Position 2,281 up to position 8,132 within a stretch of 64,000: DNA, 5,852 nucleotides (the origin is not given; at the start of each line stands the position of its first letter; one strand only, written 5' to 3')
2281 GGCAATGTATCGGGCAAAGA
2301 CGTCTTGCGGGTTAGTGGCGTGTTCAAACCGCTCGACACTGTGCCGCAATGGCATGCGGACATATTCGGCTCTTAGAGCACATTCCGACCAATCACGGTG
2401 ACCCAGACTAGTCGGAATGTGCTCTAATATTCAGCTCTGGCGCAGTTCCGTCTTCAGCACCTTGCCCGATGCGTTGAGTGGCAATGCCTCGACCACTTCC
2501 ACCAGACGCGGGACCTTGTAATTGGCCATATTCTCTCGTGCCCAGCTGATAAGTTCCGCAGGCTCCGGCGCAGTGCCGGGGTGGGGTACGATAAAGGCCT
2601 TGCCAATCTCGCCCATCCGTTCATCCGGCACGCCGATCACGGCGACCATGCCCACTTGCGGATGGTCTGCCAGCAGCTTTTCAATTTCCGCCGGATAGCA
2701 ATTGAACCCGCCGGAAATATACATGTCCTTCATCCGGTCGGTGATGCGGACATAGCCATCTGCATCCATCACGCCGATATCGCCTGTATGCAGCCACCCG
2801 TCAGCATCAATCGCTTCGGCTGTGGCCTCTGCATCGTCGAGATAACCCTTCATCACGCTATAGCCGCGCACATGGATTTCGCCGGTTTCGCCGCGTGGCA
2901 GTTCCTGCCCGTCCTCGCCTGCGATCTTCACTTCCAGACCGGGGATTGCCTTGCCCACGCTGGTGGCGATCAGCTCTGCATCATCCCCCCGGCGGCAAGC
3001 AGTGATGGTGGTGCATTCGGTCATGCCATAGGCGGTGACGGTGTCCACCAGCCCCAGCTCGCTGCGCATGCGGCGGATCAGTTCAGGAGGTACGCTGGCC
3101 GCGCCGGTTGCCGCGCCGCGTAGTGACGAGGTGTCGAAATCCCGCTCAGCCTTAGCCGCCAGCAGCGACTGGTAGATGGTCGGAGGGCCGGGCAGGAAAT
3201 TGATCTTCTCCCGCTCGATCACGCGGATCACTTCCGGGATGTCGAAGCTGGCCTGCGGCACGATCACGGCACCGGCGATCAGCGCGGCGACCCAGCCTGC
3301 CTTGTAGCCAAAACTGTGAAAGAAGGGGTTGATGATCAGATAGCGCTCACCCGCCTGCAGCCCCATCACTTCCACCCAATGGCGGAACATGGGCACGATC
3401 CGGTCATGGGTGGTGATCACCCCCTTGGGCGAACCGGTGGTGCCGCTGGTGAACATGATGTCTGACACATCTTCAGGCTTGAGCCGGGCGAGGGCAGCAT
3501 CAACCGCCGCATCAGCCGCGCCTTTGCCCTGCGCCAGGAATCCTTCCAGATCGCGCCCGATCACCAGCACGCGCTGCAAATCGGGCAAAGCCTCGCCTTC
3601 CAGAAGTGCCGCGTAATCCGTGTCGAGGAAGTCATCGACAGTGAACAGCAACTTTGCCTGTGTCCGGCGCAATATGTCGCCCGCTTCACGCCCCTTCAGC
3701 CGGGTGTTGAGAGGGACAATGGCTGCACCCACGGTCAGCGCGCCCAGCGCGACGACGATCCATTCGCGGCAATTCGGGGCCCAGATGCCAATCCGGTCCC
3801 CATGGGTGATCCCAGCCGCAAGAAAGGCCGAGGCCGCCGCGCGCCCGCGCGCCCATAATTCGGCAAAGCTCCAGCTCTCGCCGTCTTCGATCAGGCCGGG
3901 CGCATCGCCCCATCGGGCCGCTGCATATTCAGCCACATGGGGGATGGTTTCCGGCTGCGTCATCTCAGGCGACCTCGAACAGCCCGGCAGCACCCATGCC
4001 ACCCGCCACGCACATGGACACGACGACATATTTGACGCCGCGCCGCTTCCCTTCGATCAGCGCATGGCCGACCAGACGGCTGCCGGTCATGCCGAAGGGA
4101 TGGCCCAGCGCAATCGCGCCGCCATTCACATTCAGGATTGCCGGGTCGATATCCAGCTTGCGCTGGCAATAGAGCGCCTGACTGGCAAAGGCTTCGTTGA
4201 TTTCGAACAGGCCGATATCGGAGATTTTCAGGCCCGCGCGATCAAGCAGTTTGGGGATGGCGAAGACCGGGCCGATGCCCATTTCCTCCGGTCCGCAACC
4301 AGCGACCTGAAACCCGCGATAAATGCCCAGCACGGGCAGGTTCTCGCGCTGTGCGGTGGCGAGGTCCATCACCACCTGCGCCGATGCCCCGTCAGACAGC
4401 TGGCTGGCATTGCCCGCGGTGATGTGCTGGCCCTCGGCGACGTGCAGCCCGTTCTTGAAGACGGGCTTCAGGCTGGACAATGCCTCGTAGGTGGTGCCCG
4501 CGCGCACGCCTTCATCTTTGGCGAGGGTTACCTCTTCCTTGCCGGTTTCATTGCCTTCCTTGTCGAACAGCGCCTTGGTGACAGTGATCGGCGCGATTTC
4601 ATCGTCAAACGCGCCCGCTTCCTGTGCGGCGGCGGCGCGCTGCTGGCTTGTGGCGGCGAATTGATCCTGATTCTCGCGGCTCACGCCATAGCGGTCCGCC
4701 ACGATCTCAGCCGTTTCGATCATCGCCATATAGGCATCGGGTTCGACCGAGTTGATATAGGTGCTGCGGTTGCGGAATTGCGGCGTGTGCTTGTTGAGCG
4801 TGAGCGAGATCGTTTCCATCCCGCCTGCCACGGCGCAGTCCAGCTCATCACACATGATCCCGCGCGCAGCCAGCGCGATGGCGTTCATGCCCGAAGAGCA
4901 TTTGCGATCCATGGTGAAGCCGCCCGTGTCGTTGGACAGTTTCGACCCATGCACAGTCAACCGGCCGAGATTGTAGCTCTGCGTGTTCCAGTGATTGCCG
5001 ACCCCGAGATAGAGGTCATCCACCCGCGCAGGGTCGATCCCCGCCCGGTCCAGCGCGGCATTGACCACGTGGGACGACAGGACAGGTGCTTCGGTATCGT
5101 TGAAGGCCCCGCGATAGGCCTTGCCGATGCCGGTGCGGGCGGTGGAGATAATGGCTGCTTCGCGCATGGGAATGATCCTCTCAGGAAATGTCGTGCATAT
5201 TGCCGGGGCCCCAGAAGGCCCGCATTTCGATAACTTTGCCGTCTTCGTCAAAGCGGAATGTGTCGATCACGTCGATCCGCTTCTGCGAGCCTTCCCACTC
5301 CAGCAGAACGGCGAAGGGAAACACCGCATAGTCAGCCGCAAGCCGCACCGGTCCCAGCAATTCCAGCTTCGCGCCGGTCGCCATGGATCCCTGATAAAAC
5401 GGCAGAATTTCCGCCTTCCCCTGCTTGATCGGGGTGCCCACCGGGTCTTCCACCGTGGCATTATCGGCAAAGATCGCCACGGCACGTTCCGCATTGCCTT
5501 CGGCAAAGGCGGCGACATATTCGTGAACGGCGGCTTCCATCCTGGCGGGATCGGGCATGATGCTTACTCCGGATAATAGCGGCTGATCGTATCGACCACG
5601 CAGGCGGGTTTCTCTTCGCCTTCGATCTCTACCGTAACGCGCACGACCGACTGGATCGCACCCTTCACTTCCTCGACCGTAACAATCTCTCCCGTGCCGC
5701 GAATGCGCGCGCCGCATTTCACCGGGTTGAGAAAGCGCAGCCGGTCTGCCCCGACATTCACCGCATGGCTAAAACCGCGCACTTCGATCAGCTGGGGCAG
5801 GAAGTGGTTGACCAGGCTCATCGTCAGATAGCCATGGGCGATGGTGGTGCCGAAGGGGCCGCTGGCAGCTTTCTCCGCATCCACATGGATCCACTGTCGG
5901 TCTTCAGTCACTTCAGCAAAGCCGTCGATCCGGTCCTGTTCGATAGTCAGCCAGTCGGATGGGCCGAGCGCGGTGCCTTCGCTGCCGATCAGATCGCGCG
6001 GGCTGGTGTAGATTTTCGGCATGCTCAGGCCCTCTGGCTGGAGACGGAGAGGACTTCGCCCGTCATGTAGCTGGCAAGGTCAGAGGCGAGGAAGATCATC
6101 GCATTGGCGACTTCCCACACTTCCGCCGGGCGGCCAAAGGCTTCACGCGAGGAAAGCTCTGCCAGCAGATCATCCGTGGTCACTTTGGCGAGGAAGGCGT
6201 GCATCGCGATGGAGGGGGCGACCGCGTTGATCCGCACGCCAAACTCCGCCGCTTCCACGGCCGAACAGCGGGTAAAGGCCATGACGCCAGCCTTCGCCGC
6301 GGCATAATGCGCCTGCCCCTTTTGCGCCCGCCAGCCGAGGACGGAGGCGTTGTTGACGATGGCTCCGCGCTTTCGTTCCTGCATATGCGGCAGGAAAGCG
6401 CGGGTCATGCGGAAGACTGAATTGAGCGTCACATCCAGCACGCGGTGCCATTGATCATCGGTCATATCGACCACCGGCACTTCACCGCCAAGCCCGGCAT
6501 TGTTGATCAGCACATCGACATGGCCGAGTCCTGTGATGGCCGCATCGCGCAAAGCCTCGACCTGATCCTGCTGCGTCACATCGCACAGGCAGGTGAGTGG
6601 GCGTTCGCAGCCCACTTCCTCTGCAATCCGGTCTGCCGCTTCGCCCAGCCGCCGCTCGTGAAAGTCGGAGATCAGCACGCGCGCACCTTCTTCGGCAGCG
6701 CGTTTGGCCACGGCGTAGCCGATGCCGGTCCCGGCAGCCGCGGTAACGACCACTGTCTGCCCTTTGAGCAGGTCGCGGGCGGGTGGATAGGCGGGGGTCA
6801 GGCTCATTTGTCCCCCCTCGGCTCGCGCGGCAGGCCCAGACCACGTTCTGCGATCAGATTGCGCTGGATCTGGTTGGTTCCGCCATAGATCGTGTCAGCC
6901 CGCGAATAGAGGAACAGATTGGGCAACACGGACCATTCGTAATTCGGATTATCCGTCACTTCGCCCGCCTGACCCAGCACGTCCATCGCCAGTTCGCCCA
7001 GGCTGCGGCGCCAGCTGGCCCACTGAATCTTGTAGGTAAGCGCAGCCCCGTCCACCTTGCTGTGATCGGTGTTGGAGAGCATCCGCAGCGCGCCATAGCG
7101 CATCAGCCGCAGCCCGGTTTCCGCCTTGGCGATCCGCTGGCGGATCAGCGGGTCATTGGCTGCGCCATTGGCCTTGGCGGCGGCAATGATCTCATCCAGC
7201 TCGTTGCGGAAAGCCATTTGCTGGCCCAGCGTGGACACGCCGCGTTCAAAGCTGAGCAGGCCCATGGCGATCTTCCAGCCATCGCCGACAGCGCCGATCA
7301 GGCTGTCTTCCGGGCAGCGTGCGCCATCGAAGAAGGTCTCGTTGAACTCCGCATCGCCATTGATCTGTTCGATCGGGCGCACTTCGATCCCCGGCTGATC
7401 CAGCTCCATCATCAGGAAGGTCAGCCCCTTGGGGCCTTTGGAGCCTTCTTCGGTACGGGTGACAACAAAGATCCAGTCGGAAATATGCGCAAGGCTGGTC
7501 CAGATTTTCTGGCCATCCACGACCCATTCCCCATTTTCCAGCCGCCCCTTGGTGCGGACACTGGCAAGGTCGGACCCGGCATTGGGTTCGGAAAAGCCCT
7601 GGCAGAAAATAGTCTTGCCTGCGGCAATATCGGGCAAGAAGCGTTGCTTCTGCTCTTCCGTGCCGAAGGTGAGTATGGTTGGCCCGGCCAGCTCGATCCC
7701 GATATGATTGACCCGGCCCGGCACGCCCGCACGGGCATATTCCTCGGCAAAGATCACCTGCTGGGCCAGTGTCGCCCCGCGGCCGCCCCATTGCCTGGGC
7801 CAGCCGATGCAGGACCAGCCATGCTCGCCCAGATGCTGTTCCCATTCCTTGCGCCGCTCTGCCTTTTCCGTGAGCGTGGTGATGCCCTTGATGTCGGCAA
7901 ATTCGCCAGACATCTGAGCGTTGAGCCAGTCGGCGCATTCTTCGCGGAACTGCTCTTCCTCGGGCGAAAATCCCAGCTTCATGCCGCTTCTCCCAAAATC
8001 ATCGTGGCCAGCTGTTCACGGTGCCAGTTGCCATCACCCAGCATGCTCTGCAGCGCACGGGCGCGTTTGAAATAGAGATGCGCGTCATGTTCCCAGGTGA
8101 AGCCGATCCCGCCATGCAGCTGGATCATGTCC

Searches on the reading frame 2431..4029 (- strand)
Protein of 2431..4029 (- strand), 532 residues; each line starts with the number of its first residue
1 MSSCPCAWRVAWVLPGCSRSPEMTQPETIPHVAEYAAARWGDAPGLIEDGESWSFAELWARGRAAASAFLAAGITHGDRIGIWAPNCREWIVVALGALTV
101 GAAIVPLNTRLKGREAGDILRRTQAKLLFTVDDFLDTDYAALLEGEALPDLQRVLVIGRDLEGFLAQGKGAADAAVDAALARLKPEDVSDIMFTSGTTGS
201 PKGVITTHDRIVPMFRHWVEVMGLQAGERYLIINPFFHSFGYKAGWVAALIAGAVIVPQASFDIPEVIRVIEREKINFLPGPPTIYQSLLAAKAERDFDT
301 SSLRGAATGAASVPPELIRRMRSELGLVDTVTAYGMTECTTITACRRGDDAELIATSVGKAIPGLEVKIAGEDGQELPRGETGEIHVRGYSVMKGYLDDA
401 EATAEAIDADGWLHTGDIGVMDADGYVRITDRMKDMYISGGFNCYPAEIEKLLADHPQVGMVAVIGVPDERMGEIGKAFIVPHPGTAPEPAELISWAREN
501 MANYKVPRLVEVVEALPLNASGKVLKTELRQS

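Call 33: search_protein_families(library=pfam, proteins=[window:2431-4029:-], max_evalue=1e-8)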
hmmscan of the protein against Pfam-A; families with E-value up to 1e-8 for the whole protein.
window:2431-4029:- (532 aa): 2 families
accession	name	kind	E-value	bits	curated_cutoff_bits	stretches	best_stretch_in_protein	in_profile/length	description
PF00501.34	AMP-binding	-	8.7e-87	291.8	29.9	1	34-397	2-384/384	AMP-binding enzyme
PF13193.12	AMP-binding_C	-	1.2e-20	74.6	24.5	1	448-523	1-76/76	AMP-binding enzyme C-terminal domain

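Call 57: search_protein_families(library=ncbifam, proteins=[window:2431-4029:-], max_evalue=1e-40)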
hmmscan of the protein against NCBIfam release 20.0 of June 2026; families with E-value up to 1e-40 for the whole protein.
window:2431-4029:- (532 aa): 60 families (the best 25 are shown)
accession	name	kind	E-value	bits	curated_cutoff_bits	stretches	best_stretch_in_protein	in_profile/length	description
NF005801.1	PRK07656.1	equivalog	2.1e-208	693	657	1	27-530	1-500/500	FadD3 family acyl-CoA ligase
NF004837.0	PRK06187.1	subfamily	2.9e-129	431.7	476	1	23-531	4-520/531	long-chain-fatty-acid--CoA ligase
NF009233.0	PRK12583.1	subfamily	7e-124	414.2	832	1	25-531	16-548/558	fatty acid CoA ligase family protein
NF006182.0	PRK08316.1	subfamily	2.1e-102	343.3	663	1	25-531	9-515/523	fatty acyl-CoA synthetase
NF052580.1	Str24CoAsynCasG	equivalog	4e-95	319.2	750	1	36-529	49-546/548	steroid-24-oyl-CoA synthetase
NF004114.0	PRK05605.1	equivalog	4.3e-93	312.6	766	1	176-531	211-567/575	long-chain-fatty-acid--CoA ligase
NF005676.0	PRK07470.1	equivalog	3.9e-90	303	774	1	30-531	23-527/544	acyl-CoA synthetase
NF005702.0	PRK07514.1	subfamily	7.2e-89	298.4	558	1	48-531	25-498/506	malonyl-CoA synthase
NF006181.0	PRK08314.1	subfamily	1.2e-86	291.2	705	1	174-530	192-551/563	long-chain-fatty-acid--CoA ligase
NF004758.0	PRK06087.1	equivalog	5.8e-86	289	736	1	48-531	46-533/548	medium-chain fatty-acid--CoA ligase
NF005714.0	PRK07529.1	subfamily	1e-85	288.4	632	1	181-531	213-574/640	acyl-CoA synthetase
NF004808.0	PRK06155.1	equivalog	9.7e-85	284.8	722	1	23-531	17-520/542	ATP-dependent acyl-CoA ligase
NF004814.0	PRK06164.1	equivalog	1.2e-84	284.8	677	1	25-531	8-528/540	acyl-CoA synthetase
TIGR03208.1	cyc_hxne_CoA_lg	equivalog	2.1e-84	284.2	792.3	1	52-530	53-537/538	cyclohexanecarboxylate-CoA ligase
NF006572.0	PRK09088.1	equivalog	9.1e-84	281.9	696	1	49-531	25-485/491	acyl-CoA synthetase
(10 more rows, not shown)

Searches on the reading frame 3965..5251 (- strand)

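Call 33: search_protein_families(library=pfam, proteins=[window:3965-5251:-], max_evalue=1e-8)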
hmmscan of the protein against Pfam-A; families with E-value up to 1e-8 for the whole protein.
window:3965-5251:- (428 aa): 2 families
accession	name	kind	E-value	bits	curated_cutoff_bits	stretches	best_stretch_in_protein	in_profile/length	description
PF00108.29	Thiolase_N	-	2.1e-58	198.2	26.4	1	33-296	2-258/260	Thiolase, N-terminal domain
PF02803.24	Thiolase_C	-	2.3e-44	150.4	27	1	307-426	3-122/123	Thiolase, C-terminal domain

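Call 57: search_protein_families(library=ncbifam, proteins=[window:3965-5251:-], max_evalue=1e-40)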
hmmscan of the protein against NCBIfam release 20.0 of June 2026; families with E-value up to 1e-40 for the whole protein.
window:3965-5251:- (428 aa): 30 families (the best 25 are shown)
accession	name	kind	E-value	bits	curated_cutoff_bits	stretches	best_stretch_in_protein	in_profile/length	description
NF005494.0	PRK07108.1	equivalog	1.2e-150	501.9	615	1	29-427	1-391/392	acetyl-CoA C-acyltransferase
TIGR01930.1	AcCoA-C-Actrans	subfamily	2.7e-119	398.5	240.55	1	34-426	1-385/385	acetyl-CoA C-acyltransferase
NF005805.0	PRK07661.1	equivalog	1.4e-116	389.7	633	1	29-427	1-390/391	acetyl-CoA C-acetyltransferase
NF006553.0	PRK09052.1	equivalog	2.5e-99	333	567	1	29-427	5-398/399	acetyl-CoA C-acyltransferase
NF004853.0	PRK06205.1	subfamily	1.3e-93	314.2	551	1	29-427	1-402/404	acetyl-CoA C-acetyltransferase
NF005890.0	PRK07851.1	equivalog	2.8e-87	293.3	580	1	170-426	166-403/406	acetyl-CoA C-acetyltransferase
NF006552.0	PRK09051.1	subfamily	1.1e-86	291.6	565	1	29-426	3-393/395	beta-ketothiolase BktB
NF006510.0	PRK08947.1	equivalog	1.7e-83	280.7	519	1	29-426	1-385/387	acetyl-CoA C-acyltransferase FadA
NF042999.1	bketothiol_BktB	equivalog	1e-79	268.6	725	1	30-426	3-392/394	beta-ketothiolase BktB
NF006551.0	PRK09050.1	subfamily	1.3e-79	268.1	605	1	29-423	1-396/401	3-oxoadipyl-CoA thiolase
NF004206.0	PRK05656.1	subfamily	6.9e-78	262.4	688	1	29-422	1-387/392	acetyl-CoA C-acetyltransferase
TIGR02430.1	pcaF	equivalog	1e-77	261.9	597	1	30-426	1-398/400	3-oxoadipyl-CoA thiolase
TIGR02445.1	fadA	equivalog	1.3e-77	261.4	591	1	33-426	3-383/385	acetyl-CoA C-acyltransferase FadA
NF005889.0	PRK07850.1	equivalog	6.1e-77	259.3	515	1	29-425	1-384/387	steroid 3-ketoacyl-CoA thiolase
NF006090.0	PRK08242.1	equivalog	5.7e-74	249.6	514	1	29-426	1-400/402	acetyl-CoA C-acetyltransferase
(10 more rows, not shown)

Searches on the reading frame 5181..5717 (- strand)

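Call 63: search_protein_families(library=pfam, proteins=[window:5181-5717:-], max_evalue=0.01)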
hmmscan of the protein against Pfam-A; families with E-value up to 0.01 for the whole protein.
window:5181-5717:- (178 aa): 2 families
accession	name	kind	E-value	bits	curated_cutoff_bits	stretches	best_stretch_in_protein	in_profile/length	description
PF12680.13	SnoaL_2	-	6.2e-13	49.7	27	1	64-165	1-102/102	SnoaL-like domain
PF14534.12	DUF4440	-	0.0043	17.9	25.2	1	62-117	3-56/107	Domain of unknown function (DUF4440)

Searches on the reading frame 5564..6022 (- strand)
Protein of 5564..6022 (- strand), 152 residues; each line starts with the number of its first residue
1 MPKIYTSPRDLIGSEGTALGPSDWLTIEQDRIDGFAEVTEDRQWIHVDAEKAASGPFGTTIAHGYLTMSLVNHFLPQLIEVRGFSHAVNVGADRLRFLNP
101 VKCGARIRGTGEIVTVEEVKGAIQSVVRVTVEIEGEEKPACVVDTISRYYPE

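Call 33: search_protein_families(library=pfam, proteins=[window:5564-6022:-], max_evalue=1e-8)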
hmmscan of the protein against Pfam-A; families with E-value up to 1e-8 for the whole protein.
window:5564-6022:- (152 aa): 1 family
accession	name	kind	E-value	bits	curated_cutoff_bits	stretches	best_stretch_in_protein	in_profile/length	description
PF01575.25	MaoC_dehydratas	-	3.7e-24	85.1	27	1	16-131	7-119/123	MaoC like domain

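Call 57: search_protein_families(library=ncbifam, proteins=[window:5564-6022:-], max_evalue=1e-40)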
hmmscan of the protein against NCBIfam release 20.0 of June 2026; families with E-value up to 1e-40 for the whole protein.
window:5564-6022:- (152 aa): 0 families

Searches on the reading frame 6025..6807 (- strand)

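Call 33: search_protein_families(library=pfam, proteins=[window:6025-6807:-], max_evalue=1e-8)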
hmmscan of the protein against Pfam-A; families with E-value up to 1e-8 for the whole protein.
window:6025-6807:- (260 aa): 3 families
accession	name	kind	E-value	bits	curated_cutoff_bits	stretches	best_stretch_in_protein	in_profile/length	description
PF13561.12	adh_short_C2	-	1.8e-60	204.9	27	1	24-255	3-231/236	Enoyl-(Acyl carrier protein) reductase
PF00106.31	adh_short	-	1.4e-50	172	26.6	1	18-203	2-184/195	short chain dehydrogenase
PF08659.16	KR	-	1e-12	48.7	22.6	1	19-180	3-161/180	KR domain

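Call 57: search_protein_families(library=ncbifam, proteins=[window:6025-6807:-], max_evalue=1e-40)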
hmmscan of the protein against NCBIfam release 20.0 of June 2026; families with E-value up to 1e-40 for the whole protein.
window:6025-6807:- (260 aa): 36 families (the best 25 are shown)
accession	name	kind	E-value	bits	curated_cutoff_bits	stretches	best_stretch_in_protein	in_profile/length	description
NF005880.0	PRK07831.1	equivalog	2.1e-134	447.1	336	1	3-260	5-263/263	SDR family oxidoreductase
NF004198.0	PRK05653.1-3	equivalog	6.7e-66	222.3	296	1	12-257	3-244/248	3-oxoacyl-ACP reductase FabG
NF052558.1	MBtsdlDhBudC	equivalog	3.9e-62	210.1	270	1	15-255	2-237/250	meso-2,3-butanediol dehydrogenase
TIGR01830.1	3oxo_ACP_reduc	equivalog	4.3e-57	193.6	297.75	1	20-256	2-235/239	3-oxoacyl-[acyl-carrier-protein] reductase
NF009466.0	PRK12826.1-2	subfamily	6.6e-56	189.5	222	1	17-257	4-242/248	3-oxoacyl-ACP reductase FabG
NF005559.1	PRK07231.1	subfamily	1.1e-55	188.9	215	1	14-255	2-243/249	glucose 1-dehydrogenase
NF004791.0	PRK06138.1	equivalog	2e-53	181.3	312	1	14-255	3-245/252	SDR family oxidoreductase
NF009468.0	PRK12826.1-4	equivalog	1.7e-52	178.6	318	1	13-255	4-243/256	SDR family oxidoreductase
NF004197.0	PRK05653.1-1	equivalog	6.3e-52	176.7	332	1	13-256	4-243/249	3-oxoacyl-ACP reductase FabG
NF053701.1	CsHdxCHCADhChcB2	equivalog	1.6e-49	168.7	350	1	15-255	2-238/245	cis-4-hydroxycyclohexanecarboxylate dehydrogenase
NF004818.0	PRK06172.1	equivalog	1.9e-49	168.3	336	1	14-255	5-246/253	SDR family oxidoreductase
NF009464.0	PRK12824.1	subfamily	5e-48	163.9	269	1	18-256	4-239/245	3-oxoacyl-ACP reductase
TIGR01829.1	AcAcCoA_reduct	subfamily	6e-48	163.6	302.1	1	20-256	4-237/242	acetoacetyl-CoA reductase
NF009093.0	PRK12429.1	subfamily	5.7e-47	160.2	258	1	14-256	3-253/259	3-hydroxybutyrate dehydrogenase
NF004202.0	PRK05653.2-2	equivalog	1.9e-46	158.7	333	1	13-255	4-243/259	3-oxoacyl-ACP reductase FabG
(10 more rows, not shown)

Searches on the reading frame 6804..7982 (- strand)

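Call 33: search_protein_families(library=pfam, proteins=[window:6804-7982:-], max_evalue=1e-8)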
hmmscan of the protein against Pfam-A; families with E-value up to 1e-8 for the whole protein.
window:6804-7982:- (392 aa): 3 families
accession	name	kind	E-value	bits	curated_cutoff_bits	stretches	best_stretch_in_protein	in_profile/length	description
PF00441.29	Acyl-CoA_dh_1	-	3.2e-22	79.7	22.4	1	233-381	1-149/150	Acyl-CoA dehydrogenase, C-terminal domain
PF02771.21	Acyl-CoA_dh_N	-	5.8e-21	75.4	22.9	1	6-123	1-113/113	Acyl-CoA dehydrogenase, N-terminal domain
PF02770.24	Acyl-CoA_dh_M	-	1.4e-18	67.3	33.3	1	127-218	1-94/97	Acyl-CoA dehydrogenase, middle domain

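Call 57: search_protein_families(library=ncbifam, proteins=[window:6804-7982:-], max_evalue=1e-40)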
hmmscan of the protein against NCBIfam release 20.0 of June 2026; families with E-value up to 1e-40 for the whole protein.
window:6804-7982:- (392 aa): 1 family
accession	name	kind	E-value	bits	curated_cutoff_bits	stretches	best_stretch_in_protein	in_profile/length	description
TIGR03204.1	pimC_large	equivalog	2.4e-71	240.7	623.85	1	3-384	2-395/395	pimeloyl-CoA dehydrogenase large subunit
